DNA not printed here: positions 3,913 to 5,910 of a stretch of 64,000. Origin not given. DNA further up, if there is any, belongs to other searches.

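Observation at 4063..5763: Cholesterol-oxidase-like GMC flavoprotein carrying a ~565-aa C-terminal extension with no recognisable motifs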

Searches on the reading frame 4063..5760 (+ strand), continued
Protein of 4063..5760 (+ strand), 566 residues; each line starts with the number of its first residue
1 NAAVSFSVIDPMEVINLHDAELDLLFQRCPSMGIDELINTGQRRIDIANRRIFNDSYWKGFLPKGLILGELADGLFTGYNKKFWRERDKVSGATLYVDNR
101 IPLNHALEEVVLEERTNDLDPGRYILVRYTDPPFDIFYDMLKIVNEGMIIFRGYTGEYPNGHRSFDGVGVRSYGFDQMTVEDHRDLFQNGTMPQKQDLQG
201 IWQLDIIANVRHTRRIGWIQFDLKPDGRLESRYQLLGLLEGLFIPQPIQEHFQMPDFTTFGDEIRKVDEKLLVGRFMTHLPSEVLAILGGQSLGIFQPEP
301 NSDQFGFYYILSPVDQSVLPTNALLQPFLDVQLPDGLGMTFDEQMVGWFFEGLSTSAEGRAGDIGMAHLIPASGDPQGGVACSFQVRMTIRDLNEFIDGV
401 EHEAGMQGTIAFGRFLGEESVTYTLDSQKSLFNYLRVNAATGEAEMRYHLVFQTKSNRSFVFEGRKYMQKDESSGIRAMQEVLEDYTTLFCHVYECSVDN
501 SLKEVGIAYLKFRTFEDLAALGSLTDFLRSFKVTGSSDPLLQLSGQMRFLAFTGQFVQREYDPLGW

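Call 40: search_protein_families(library=pfam, proteins=[P0122, P0123, P0121, P0191, P0216, P0184, P0137, P0146, P0163, P0250], max_evalue=0.01)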
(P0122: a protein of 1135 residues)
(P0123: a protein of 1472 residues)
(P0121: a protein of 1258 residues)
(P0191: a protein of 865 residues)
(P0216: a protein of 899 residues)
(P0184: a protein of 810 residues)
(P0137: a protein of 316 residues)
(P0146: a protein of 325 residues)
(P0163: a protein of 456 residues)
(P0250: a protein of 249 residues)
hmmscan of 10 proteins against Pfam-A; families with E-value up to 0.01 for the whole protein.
P0122 (1135 aa): 3 families
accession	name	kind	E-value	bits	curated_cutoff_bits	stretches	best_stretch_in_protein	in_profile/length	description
PF00732.25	GMC_oxred_N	-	4.3e-18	66.4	23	1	85-278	18-200/218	GMC oxidoreductase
PF05199.19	GMC_oxred_C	-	9.3e-11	42.9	24.6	1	470-540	74-139/139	GMC oxidoreductase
PF01266.30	DAO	-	4.8e-06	26.8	27.9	1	214-291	158-227/353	FAD dependent oxidoreductase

P0123 (1472 aa): 4 families
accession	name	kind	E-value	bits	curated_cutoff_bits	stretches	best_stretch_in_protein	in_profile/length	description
PF00732.25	GMC_oxred_N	-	5.1e-13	49.8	23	1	76-274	10-200/218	GMC oxidoreductase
PF05199.19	GMC_oxred_C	-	3.3e-12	47.6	24.6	1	476-536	84-139/139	GMC oxidoreductase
PF01266.30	DAO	-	1.9e-05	24.8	27.9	1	212-288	159-228/353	FAD dependent oxidoreductase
PF00890.30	FAD_binding_2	-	0.0034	17.1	20.4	0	214-271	154-207/414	FAD binding domain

P0121 (1258 aa): 2 families
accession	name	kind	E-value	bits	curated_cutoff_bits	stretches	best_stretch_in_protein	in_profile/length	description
PF05199.19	GMC_oxred_C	-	7.1e-14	53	24.6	1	262-331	74-138/139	GMC oxidoreductase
PF00732.25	GMC_oxred_N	-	6.8e-06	26.5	23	1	2-72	132-202/218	GMC oxidoreductase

P0191 (865 aa): 8 families
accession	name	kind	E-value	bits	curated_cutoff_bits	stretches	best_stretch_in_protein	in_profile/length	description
PF00732.25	GMC_oxred_N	-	1.3e-30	107.2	23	1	56-291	14-216/218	GMC oxidoreductase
PF05199.19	GMC_oxred_C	-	1.3e-25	91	24.6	1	383-517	2-139/139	GMC oxidoreductase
PF00890.30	FAD_binding_2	-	7.7e-09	35.7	20.4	1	29-64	1-36/414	FAD binding domain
PF01266.30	DAO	-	2.7e-06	27.6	27.9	1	29-59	1-31/353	FAD dependent oxidoreductase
PF07992.20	Pyr_redox_2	-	5.8e-06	26.4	26.1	1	29-63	2-36/291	Pyridine nucleotide-disulphide oxidoreductase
PF13450.12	NAD_binding_8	-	3.2e-05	24.6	21.9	1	32-60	1-29/68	NAD(P)-binding Rossmann-like domain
PF01494.25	FAD_binding_3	-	6.4e-05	22.8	22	1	28-58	2-32/349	FAD binding domain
PF00070.33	Pyr_redox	-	0.0078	17.2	22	0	30-63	2-35/82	Pyridine nucleotide-disulphide oxidoreductase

P0216 (899 aa): 6 families
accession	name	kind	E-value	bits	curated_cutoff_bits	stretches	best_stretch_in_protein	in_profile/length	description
PF00732.25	GMC_oxred_N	-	1.6e-35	123.3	23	1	79-308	4-218/218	GMC oxidoreductase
PF05199.19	GMC_oxred_C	-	6.6e-23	82.3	24.6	1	401-522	18-139/139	GMC oxidoreductase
PF00890.30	FAD_binding_2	-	1.3e-07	31.6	20.4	1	30-66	1-37/414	FAD binding domain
PF01494.25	FAD_binding_3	-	6.1e-05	22.8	22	1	28-59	1-32/349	FAD binding domain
PF01266.30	DAO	-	0.00025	21.1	27.9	1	30-62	1-34/353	FAD dependent oxidoreductase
PF13450.12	NAD_binding_8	-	0.00039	21.1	21.9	1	33-61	1-29/68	NAD(P)-binding Rossmann-like domain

P0184 (810 aa): 5 families
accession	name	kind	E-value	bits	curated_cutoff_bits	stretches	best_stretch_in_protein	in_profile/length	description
PF00732.25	GMC_oxred_N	-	2.1e-15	57.6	23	1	83-282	15-202/218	GMC oxidoreductase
PF05199.19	GMC_oxred_C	-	4.7e-11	43.8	24.6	1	477-536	84-138/139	GMC oxidoreductase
PF01266.30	DAO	-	1.1e-09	38.8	27.9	1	212-286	154-220/353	FAD dependent oxidoreductase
PF00890.30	FAD_binding_2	-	0.00066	19.4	20.4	0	212-295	147-227/414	FAD binding domain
PF13187.11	Fer4_9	-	0.0058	17.1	27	0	182-204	34-50/52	4Fe-4S dicluster domain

P0137 (316 aa): 0 families

P0146 (325 aa): 0 families

P0163 (456 aa): 3 families
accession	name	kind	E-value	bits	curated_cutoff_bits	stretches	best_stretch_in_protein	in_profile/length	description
PF10604.15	Polyketide_cyc2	-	5.4e-10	40.2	27.4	1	1-121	1-116/142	Polyketide cyclase / dehydrase and lipid transport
PF03364.25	Polyketide_cyc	-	0.00026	21.7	23.4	1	10-113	1-99/126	Polyketide cyclase / dehydrase and lipid transport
PF08327.17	AHSA1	-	0.0013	19.4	22.1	1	11-144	1-122/125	Activator of Hsp90 ATPase homolog 1-like protein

P0250 (249 aa): 0 families

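Call 43: find_related_loci(query=A1, collection=genome_contigs, flank=10000)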
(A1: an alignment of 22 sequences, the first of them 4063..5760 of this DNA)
Query A1 (566 aa) in genome_contigs; peptide patterns used: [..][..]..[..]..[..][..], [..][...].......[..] (x = any residue, [..] = any of these).
234 stretches matched a pattern; 203 encode a relative of the query (tblastn E <= 1e-3); the best 80 are kept; 80 distinct loci.
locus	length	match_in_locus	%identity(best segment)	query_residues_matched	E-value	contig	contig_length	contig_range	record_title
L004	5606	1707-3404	85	1-566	0e+0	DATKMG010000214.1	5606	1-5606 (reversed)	MAG TPA_asm: Terriglobia bacterium isolate SMAG_U14705 k141_4713507, whole genome shotgun sequence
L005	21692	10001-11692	56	3-565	0e+0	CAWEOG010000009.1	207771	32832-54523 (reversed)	MAG: Bryobacterales bacterium isolate MFD02416.bin.3.343 genome assembly, contig: contig_29416, whole genome shotgun seq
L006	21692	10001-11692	54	1-564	0e+0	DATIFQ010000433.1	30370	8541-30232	MAG TPA_asm: Bryobacteraceae bacterium isolate SMAG_U16399 k141_911290, whole genome shotgun sequence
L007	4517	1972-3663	54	1-564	0e+0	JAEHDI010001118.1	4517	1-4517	MAG: Bryobacterales bacterium isolate EFPC_158 k127_20034687, whole genome shotgun sequence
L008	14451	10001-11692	54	1-564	0e+0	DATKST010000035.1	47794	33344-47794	MAG TPA_asm: Terriglobia bacterium isolate SMAG_U14061 k141_643214, whole genome shotgun sequence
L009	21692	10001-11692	54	1-564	0e+0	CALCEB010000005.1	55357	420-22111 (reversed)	MAG TPA_asm: uncultured Acidobacteria bacterium isolate SRR5457059_bin.137_CONCOCT_v1.1_MAG genome assembly, contig: ERZ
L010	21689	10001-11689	54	3-565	0e+0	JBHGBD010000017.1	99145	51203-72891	MAG: Terriglobia bacterium isolate SBS.BIN.50 SBSBIN50_contig_17, whole genome shotgun sequence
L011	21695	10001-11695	54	1-565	0e+0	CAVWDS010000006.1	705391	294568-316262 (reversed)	MAG: uncultured Acidobacteriota bacterium isolate MFD01299.bin.2.212 genome assembly, contig: contig_6223, whole genome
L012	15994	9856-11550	54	1-565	0e+0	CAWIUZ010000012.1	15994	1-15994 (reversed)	MAG: uncultured Acidobacteriota bacterium isolate MFD03323.bin.2.49 genome assembly, contig: contig_104956, whole genome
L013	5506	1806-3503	53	1-564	0e+0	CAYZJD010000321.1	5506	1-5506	MAG TPA_asm: uncultured Solibacteraceae bacterium isolate SRP231805_co3_301 genome assembly, contig: NODE_16868_length_5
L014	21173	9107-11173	53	1-565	0e+0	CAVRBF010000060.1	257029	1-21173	MAG: uncultured Acidobacteriota bacterium isolate MFD04492.bin.2.4 genome assembly, contig: contig_58795, whole genome s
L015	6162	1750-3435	54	3-565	0e+0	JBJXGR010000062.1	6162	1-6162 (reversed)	MAG: Bryobacteraceae bacterium isolate F1F2.bin.195 k127_8195464, whole genome shotgun sequence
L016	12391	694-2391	53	1-565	0e+0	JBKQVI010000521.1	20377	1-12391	MAG: Terriglobia bacterium isolate SEr2D2E2F__bin_83 SEr2D2E2F_000000265310, whole genome shotgun sequence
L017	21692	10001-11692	52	1-565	0e+0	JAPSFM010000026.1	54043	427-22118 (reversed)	MAG: Bryobacterales bacterium isolate GA_gra95 NODE_871_length_54043_cov_15.864582, whole genome shotgun sequence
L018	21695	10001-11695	52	1-565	0e+0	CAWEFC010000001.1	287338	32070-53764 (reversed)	MAG: uncultured Acidobacteriota bacterium isolate MFD03044.bin.2.66 genome assembly, contig: contig_13414, whole genome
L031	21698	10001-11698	52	1-565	0e+0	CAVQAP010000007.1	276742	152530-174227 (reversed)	MAG: uncultured Acidobacteriota bacterium isolate MFD03323.bin.1.98 genome assembly, contig: contig_27771, whole genome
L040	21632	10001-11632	54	22-565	0e+0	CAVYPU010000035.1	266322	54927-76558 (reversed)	MAG: uncultured Acidobacteriota bacterium isolate MFD05512.bin.2.159 genome assembly, contig: contig_48585, whole genome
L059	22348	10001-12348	50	3-566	0e+0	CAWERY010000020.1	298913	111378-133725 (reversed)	MAG: uncultured Solibacteraceae bacterium isolate MFD04967.bin.2.95 genome assembly, contig: contig_9925, whole genome s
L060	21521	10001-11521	54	58-565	0e+0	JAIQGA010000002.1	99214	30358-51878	MAG: Terriglobia bacterium isolate SRVP_29 SRVP18_hole-7m-from-trench_1_20cm_scaffold_275, whole genome shotgun sequence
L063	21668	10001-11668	50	4-565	0e+0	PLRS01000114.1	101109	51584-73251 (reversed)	MAG: Bryobacterales bacterium isolate bog_375 73.20120700_S1D.97_contig_3214, whole genome shotgun sequence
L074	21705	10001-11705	52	3-565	0e+0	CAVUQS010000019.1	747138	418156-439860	MAG: Bryobacterales bacterium isolate MFD01633.bin.1.226 genome assembly, contig: contig_4024, whole genome shotgun sequ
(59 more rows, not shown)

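Call 54: search_protein_families(library=pfam, proteins=[P0152, P0181, P0144, P0155, P0139, P0225, P0178, P0234, P0253, P0247], max_evalue=0.01)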
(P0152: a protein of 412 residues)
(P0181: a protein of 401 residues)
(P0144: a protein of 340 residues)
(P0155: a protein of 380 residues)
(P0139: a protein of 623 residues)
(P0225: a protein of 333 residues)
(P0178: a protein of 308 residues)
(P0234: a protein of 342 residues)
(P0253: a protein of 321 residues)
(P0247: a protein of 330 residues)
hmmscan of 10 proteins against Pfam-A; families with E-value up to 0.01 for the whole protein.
P0152 (412 aa): 2 families
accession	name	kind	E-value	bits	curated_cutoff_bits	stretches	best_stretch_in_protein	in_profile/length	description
PF01060.29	TTR-52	-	0.0025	18.8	24.9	1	14-52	8-47/79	Transthyretin-like family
PF13620.12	CarboxypepD_reg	-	0.0045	17.7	32.3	0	5-48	2-42/82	Carboxypeptidase regulatory-like domain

P0181 (401 aa): 0 families

P0144 (340 aa): 1 family
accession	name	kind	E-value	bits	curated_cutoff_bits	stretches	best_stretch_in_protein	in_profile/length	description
PF05199.19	GMC_oxred_C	-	1.1e-14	55.6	24.6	1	25-83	85-138/139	GMC oxidoreductase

P0155 (380 aa): 1 family
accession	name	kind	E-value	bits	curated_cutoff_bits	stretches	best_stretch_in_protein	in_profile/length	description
PF05199.19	GMC_oxred_C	-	1.8e-09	38.7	24.6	1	20-108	37-126/139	GMC oxidoreductase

P0139 (623 aa): 0 families

P0225 (333 aa): 1 family
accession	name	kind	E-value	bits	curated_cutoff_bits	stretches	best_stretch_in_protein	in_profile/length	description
PF05199.19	GMC_oxred_C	-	4e-14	53.8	24.6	1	23-133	13-138/139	GMC oxidoreductase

P0178 (308 aa): 0 families

P0234 (342 aa): 0 families

P0253 (321 aa): 0 families

P0247 (330 aa): 1 family
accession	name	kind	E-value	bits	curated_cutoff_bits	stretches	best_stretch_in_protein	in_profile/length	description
PF00082.27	Peptidase_S8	-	4.9e-13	49.5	21.8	1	190-313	141-255/288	Subtilase family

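Call 61: search_protein_families(library=pfam, proteins=[L001:10332-11684:+, L001:11696-15391:+, L063:4600-6894:+, L004:3529-4923:+], max_evalue=0.01)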
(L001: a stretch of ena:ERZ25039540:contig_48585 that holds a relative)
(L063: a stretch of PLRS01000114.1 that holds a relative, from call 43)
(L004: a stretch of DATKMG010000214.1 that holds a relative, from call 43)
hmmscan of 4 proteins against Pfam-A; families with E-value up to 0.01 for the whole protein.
L001:10332-11684:+ (451 aa): 2 families
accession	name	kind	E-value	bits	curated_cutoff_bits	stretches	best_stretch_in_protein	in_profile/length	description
PF01565.28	FAD_binding_4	-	1.2e-19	70.8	26.4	1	17-152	1-138/139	FAD binding domain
PF04030.19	ALO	-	8e-05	22.9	23.1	1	177-446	2-256/258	D-arabinono-1,4-lactone oxidase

L001:11696-15391:+ (1232 aa): 0 families

L063:4600-6894:+ (765 aa): 0 families

L004:3529-4923:+ (465 aa): 2 families
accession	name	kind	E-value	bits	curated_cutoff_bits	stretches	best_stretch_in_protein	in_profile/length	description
PF01565.28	FAD_binding_4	-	4.3e-32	111.1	26.4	1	55-189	1-138/139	FAD binding domain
PF08031.17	BBE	-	1.4e-12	47.8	20.6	1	418-462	2-45/45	Berberine and berberine like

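Call 78: search_protein_families(library=padloc, proteins=[L001:10332-11684:+, L001:11696-15391:+, L063:4600-6894:+], max_evalue=0.01)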
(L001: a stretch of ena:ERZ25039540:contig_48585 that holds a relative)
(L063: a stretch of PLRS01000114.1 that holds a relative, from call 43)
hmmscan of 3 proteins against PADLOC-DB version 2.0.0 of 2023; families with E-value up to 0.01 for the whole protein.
L001:10332-11684:+ (451 aa): 0 families

L001:11696-15391:+ (1232 aa): 0 families

L063:4600-6894:+ (765 aa): 0 families

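Call 81: search_protein_families(library=ncbifam, proteins=[P0191, P0216, P0184, P0122], max_evalue=0.00001)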
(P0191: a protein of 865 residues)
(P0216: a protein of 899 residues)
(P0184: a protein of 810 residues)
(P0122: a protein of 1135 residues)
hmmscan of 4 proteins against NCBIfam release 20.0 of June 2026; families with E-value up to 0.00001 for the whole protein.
P0191 (865 aa): 7 families
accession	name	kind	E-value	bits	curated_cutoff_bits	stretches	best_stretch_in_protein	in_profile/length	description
NF002550.0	PRK02106.1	subfamily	5.2e-25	88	605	1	463-535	471-544/563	choline dehydrogenase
TIGR04542.1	GMC_mycofac_2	equivalog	1.2e-21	77.3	400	2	29-292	1-249/425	mycofactocin system GMC family oxidoreductase MftG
NF058674.1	CholsOxChoxAB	equivalog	2.9e-21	75.6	850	2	29-147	7-130/535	cholesterol oxidase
TIGR03970.1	mycofact_MftG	equivalog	3.5e-21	75.7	387.45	1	378-521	348-483/487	mycofactocin dehydrogenase MftG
TIGR01810.1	betA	equivalog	7.2e-20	71.1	732.1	2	463-524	464-526/532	choline dehydrogenase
TIGR02462.1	pyranose_ox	equivalog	5.5e-16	58.6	544.9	1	468-522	487-541/548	pyranose oxidase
NF038210.1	GMC_mycofac_3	equivalog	1.8e-13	50.2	300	0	30-124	1-94/418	mycofactocin system GMC family oxidoreductase MftG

P0216 (899 aa): 7 families
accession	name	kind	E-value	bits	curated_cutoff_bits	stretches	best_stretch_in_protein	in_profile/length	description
NF002550.0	PRK02106.1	subfamily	1.1e-26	93.5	605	2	469-533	472-537/563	choline dehydrogenase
NF058674.1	CholsOxChoxAB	equivalog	1.6e-24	86.3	850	2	468-526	471-529/535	cholesterol oxidase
TIGR01810.1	betA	equivalog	7e-24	84.3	732.1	2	30-303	1-274/532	choline dehydrogenase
TIGR03970.1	mycofact_MftG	equivalog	2e-19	69.9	387.45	2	466-526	422-483/487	mycofactocin dehydrogenase MftG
TIGR04542.1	GMC_mycofac_2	equivalog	4.4e-17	62.2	400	1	30-292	1-235/425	mycofactocin system GMC family oxidoreductase MftG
TIGR02462.1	pyranose_ox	equivalog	2.3e-15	56.5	544.9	1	469-533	483-547/548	pyranose oxidase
NF038210.1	GMC_mycofac_3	equivalog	5.1e-13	48.7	300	0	31-124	1-93/418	mycofactocin system GMC family oxidoreductase MftG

P0184 (810 aa): 5 families
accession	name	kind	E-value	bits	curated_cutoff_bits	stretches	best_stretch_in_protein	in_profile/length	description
NF058674.1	CholsOxChoxAB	equivalog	4.9e-50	170.5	850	2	14-307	5-315/535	cholesterol oxidase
TIGR03970.1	mycofact_MftG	equivalog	1.2e-12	47.6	387.45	1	16-281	2-264/487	mycofactocin dehydrogenase MftG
TIGR04542.1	GMC_mycofac_2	equivalog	1.8e-11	43.7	400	1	16-286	1-241/425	mycofactocin system GMC family oxidoreductase MftG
NF002550.0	PRK02106.1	subfamily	8.6e-10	37.7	605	0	12-138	3-134/563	choline dehydrogenase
TIGR01810.1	betA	equivalog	1.4e-06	27.3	732.1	0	16-281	1-264/532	choline dehydrogenase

P0122 (1135 aa): 4 families
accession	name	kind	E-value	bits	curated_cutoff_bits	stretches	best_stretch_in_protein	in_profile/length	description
NF058674.1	CholsOxChoxAB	equivalog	2.2e-45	155.2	850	2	12-284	5-292/535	cholesterol oxidase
TIGR04542.1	GMC_mycofac_2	equivalog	3.9e-12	45.9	400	1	17-284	4-241/425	mycofactocin system GMC family oxidoreductase MftG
NF002550.0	PRK02106.1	subfamily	4.2e-10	38.8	605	1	10-278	3-270/563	choline dehydrogenase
TIGR03970.1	mycofact_MftG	equivalog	2.1e-07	30.2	387.45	0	477-545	419-484/487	mycofactocin dehydrogenase MftG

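Call 82: search_protein_families(library=pfam, proteins=[P0083, P0093, P0124, P0125, P0150, P0156], max_evalue=1)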
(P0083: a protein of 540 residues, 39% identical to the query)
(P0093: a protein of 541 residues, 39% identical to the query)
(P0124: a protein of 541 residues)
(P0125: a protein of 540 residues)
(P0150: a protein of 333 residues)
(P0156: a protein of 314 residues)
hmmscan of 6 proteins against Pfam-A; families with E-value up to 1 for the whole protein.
P0083 (540 aa): 0 families

P0093 (541 aa): 3 families
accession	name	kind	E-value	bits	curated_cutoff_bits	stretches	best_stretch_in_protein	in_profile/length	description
PF12995.12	DUF3879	-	0.013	15.6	27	1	69-146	92-163/181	Domain of unknown function, E. rectale Gene description (DUF3879)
PF19765.4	DUF6252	-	0.076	13.7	27.2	1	69-121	5-55/124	Family of unknown function (DUF6252)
PF14232.11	DUF4334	-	0.086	13.3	25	0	132-146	26-40/57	Domain of unknown function (DUF4334)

P0124 (541 aa): 2 families
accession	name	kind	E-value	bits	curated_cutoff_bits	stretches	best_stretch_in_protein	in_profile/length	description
PF14232.11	DUF4334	-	0.06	13.8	25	1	249-270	18-39/57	Domain of unknown function (DUF4334)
PF03293.19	Pox_RNA_pol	-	0.23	11.6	25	1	56-124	56-128/160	Poxvirus DNA-directed RNA polymerase, 18 kD subunit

P0125 (540 aa): 1 family
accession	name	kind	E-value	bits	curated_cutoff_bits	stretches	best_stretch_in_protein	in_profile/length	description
PF14231.11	GXWXG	-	0.13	12.7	25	1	236-258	2-24/59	GXWXG protein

P0150 (333 aa): 0 families

P0156 (314 aa): 0 families
